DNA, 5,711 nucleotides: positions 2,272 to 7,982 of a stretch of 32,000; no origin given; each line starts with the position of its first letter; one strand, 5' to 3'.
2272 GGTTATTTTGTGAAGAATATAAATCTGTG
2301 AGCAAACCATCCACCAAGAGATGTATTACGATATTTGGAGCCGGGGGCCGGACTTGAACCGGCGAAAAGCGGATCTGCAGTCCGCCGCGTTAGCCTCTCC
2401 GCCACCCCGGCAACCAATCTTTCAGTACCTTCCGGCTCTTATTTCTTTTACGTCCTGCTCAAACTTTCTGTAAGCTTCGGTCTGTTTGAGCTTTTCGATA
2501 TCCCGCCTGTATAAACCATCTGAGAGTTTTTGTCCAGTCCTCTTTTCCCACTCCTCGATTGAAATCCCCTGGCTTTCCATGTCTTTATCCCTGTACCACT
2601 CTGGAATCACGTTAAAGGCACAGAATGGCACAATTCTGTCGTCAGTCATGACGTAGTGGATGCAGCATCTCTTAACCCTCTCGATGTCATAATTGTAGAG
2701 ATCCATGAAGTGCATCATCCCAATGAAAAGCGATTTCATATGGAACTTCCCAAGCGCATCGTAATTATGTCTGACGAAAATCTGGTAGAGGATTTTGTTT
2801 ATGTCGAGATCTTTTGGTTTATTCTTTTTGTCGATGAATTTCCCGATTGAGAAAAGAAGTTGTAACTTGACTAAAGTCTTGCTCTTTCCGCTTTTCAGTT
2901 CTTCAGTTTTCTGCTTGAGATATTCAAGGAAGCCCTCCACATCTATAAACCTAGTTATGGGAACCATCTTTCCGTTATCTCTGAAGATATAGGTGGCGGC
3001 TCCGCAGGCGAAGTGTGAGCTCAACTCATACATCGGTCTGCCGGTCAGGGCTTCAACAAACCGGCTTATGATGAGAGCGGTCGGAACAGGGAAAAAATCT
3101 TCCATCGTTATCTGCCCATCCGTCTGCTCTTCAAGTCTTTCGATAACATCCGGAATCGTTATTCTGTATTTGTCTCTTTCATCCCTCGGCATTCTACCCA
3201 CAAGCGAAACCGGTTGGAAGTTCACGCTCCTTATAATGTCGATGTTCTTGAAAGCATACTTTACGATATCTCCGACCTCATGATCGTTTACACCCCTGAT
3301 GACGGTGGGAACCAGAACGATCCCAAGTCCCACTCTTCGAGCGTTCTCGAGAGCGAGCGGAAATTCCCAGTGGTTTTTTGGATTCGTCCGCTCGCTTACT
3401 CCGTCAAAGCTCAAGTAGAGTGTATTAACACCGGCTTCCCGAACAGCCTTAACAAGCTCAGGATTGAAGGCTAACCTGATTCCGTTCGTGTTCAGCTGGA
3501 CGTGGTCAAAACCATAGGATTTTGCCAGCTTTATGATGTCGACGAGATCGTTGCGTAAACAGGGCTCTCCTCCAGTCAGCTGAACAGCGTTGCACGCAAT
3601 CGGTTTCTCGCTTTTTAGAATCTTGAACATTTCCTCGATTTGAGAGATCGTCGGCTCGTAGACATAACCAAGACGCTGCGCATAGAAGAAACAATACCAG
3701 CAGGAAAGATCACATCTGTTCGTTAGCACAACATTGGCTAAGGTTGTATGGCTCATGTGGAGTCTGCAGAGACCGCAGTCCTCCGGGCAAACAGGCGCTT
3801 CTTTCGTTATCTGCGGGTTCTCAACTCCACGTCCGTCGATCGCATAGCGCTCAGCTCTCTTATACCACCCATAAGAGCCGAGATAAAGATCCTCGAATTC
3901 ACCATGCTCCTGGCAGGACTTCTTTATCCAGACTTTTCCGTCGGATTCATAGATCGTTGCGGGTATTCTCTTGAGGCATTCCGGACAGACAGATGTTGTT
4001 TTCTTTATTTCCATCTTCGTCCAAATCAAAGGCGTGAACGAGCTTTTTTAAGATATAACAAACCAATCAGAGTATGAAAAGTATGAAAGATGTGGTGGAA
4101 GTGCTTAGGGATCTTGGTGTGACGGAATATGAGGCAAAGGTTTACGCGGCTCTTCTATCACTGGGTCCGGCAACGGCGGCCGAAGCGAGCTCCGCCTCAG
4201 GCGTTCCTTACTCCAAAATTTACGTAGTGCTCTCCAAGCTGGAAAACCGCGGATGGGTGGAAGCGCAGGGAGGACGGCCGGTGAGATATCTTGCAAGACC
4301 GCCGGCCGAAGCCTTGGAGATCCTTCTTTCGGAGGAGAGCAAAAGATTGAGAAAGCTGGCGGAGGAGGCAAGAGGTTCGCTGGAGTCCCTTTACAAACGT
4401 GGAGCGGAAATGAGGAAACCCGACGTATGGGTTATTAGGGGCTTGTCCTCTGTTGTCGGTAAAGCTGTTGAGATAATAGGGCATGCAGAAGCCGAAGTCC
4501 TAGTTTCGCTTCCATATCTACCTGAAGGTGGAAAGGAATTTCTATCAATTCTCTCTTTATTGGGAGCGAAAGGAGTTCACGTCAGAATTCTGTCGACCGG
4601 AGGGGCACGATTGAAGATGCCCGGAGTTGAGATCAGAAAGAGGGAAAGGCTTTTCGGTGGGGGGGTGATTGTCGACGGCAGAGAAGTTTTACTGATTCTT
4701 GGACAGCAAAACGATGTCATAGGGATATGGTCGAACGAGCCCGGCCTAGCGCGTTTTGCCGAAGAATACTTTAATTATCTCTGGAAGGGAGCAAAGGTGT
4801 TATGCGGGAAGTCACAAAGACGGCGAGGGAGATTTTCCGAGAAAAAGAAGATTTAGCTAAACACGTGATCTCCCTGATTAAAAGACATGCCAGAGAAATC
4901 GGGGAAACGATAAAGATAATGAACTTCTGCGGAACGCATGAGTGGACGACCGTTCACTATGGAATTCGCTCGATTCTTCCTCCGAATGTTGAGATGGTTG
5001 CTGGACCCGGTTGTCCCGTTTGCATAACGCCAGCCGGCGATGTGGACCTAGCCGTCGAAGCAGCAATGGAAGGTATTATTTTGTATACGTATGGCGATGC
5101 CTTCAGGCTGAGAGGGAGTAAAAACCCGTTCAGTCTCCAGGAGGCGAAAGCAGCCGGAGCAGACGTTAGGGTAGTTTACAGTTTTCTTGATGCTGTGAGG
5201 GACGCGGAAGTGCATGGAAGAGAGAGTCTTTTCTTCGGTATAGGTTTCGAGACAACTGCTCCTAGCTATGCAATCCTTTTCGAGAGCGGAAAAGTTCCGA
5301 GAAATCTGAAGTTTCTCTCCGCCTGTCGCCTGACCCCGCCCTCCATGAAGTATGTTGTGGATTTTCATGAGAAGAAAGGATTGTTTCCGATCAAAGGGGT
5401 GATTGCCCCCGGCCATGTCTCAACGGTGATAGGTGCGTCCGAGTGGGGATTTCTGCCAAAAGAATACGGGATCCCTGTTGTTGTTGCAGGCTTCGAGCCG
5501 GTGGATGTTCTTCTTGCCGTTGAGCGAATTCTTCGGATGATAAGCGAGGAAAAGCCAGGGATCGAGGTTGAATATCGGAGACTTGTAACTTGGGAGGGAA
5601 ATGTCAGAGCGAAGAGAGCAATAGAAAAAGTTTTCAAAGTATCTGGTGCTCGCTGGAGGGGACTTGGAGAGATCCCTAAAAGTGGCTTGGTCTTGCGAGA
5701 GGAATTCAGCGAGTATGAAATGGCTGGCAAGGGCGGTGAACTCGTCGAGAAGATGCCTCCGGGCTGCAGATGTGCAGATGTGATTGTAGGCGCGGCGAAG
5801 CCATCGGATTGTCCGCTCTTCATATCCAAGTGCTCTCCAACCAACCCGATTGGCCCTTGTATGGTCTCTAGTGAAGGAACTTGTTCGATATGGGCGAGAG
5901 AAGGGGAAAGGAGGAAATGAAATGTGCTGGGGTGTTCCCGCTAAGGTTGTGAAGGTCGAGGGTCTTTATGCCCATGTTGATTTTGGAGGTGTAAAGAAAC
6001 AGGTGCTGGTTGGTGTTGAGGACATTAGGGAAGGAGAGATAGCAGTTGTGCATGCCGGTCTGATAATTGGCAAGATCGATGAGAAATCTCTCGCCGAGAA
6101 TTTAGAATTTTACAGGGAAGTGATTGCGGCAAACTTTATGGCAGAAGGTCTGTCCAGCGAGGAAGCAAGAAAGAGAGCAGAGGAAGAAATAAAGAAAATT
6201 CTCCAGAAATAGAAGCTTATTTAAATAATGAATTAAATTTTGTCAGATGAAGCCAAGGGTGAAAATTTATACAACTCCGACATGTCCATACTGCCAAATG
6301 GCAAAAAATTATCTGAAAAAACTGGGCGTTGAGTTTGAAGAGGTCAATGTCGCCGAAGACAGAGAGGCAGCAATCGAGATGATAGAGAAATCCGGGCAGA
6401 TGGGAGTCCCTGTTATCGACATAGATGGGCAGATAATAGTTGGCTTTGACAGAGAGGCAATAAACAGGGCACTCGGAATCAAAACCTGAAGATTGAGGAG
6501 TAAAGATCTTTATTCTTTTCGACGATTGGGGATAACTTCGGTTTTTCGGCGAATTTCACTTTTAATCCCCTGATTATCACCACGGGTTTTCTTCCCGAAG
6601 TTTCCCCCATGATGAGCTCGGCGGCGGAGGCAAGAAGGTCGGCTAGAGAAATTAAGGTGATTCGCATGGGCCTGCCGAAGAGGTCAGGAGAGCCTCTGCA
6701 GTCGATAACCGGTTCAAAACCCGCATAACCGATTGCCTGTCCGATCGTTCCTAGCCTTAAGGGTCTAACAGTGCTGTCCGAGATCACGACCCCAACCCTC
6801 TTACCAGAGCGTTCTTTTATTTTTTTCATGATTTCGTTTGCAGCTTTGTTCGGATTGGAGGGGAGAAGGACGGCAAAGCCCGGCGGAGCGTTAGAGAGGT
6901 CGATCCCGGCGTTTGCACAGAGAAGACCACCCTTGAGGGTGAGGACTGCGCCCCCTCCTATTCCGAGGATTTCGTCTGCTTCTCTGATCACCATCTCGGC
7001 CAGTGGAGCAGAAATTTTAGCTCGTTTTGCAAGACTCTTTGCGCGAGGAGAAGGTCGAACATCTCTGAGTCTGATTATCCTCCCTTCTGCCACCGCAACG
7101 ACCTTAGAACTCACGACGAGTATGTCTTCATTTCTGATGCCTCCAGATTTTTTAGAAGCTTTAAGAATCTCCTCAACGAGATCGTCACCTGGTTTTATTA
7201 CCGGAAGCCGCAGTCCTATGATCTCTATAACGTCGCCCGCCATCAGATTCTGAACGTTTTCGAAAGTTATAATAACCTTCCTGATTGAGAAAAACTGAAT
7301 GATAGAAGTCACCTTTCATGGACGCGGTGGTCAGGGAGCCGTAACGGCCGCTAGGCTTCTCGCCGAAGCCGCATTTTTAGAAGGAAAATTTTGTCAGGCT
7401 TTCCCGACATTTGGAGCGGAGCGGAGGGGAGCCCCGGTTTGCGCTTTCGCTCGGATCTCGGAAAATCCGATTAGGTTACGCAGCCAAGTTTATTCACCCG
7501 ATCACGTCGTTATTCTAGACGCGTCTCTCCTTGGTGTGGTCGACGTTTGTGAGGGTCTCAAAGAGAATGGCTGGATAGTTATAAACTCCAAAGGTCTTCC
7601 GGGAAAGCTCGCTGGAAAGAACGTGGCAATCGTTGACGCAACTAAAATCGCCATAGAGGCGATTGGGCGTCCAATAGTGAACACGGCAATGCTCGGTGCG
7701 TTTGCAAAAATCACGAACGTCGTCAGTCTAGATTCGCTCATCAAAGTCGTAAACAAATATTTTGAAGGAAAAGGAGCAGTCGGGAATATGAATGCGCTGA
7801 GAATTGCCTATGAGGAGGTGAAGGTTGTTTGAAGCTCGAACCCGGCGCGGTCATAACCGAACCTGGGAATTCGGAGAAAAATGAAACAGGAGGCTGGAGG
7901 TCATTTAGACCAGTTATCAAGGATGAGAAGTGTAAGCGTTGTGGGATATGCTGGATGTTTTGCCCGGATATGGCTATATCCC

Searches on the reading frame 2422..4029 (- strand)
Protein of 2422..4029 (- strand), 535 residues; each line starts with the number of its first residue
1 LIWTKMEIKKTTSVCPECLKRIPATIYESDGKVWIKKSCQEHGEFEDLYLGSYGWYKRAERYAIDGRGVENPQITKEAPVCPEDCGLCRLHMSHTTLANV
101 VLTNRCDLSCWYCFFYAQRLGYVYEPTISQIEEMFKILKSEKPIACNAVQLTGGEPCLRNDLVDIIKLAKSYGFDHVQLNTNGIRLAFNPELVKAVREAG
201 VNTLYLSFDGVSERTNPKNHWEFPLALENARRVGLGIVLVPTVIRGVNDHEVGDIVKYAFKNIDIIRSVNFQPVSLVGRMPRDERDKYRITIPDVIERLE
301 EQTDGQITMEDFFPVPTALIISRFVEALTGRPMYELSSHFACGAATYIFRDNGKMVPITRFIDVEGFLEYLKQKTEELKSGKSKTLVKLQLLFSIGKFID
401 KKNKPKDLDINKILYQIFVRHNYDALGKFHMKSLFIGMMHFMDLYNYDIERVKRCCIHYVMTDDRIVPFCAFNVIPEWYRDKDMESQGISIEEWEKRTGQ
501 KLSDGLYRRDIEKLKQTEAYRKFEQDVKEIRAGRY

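Call 47: search_protein_families(library=pfam, proteins=[window:2422-4029:-], max_evalue=0.0001)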
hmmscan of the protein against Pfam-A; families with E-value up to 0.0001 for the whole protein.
window:2422-4029:- (535 aa): 2 families
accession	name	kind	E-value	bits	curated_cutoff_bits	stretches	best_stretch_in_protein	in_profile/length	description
PF04055.27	Radical_SAM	-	1e-28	101.1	29.5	1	100-258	1-165/166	Radical SAM superfamily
PF23545.1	Zn_ribbon_HMPTM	-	8.8e-22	76.8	27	1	8-49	2-43/45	HMPTM N-terminal zinc ribbon domain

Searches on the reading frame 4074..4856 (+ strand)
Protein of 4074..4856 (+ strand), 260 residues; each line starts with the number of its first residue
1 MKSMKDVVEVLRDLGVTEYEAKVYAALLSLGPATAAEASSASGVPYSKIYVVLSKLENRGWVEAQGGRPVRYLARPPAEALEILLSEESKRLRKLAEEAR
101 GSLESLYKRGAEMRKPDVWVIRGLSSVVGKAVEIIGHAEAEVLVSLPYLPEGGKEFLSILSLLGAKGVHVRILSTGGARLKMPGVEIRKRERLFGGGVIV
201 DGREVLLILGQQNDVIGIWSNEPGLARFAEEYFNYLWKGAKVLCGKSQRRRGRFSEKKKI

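Call 47: search_protein_families(library=pfam, proteins=[window:4074-4856:+], max_evalue=0.0001)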
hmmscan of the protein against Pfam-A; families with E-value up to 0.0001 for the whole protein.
window:4074-4856:+ (260 aa): 2 families
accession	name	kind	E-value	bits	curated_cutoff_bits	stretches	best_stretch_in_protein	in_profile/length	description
PF01978.25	TrmB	-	1.1e-23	83.3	25.6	1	11-77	1-67/68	Sugar-specific transcriptional regulator TrmB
PF11495.14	Regulator_TrmB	-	1.7e-05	24.7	22.2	1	118-249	2-142/233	Archaeal transcriptional regulator TrmB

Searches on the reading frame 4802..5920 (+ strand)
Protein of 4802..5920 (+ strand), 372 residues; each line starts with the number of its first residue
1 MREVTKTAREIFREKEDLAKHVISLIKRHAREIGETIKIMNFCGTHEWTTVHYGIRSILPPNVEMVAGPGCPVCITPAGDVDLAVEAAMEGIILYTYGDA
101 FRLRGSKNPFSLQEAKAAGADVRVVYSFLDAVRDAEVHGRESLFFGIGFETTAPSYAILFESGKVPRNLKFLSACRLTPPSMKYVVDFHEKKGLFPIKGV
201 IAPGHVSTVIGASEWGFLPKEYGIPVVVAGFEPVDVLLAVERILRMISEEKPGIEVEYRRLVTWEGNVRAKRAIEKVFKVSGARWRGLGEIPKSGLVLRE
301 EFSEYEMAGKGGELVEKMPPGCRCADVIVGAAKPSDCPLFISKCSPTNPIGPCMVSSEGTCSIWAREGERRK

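Call 47: search_protein_families(library=pfam, proteins=[window:4802-5920:+], max_evalue=0.0001)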
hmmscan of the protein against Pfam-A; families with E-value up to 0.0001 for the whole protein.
window:4802-5920:+ (372 aa): 1 family
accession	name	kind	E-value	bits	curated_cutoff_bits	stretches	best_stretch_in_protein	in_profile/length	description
PF01924.21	HypD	-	1.8e-124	415.8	25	1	18-366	2-349/351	Hydrogenase formation hypA family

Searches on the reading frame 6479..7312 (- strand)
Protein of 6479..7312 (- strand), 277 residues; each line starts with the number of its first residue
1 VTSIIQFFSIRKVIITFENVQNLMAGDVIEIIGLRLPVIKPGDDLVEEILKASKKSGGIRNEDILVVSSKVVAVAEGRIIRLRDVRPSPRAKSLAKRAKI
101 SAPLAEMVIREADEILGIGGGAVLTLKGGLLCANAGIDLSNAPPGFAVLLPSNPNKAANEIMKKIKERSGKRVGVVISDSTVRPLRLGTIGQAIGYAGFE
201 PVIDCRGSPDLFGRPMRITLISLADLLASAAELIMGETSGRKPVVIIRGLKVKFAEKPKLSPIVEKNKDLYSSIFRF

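Call 47: search_protein_families(library=pfam, proteins=[window:6479-7312:-], max_evalue=0.0001)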
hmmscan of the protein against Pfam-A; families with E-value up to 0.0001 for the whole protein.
window:6479-7312:- (277 aa): 1 family
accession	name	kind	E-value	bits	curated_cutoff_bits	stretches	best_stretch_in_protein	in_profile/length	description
PF01996.21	F420_ligase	-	1.1e-70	238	25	1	33-249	1-218/218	F420-0:Gamma-glutamyl ligase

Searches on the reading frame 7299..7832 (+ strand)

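Call 47: search_protein_families(library=pfam, proteins=[window:7299-7832:+], max_evalue=0.0001)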
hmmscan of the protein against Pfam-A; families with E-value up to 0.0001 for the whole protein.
window:7299-7832:+ (177 aa): 1 family
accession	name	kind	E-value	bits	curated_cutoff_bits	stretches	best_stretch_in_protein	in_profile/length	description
PF01558.24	POR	-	4.1e-41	141.5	27.4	1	10-171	1-172/173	Pyruvate ferredoxin/flavodoxin oxidoreductase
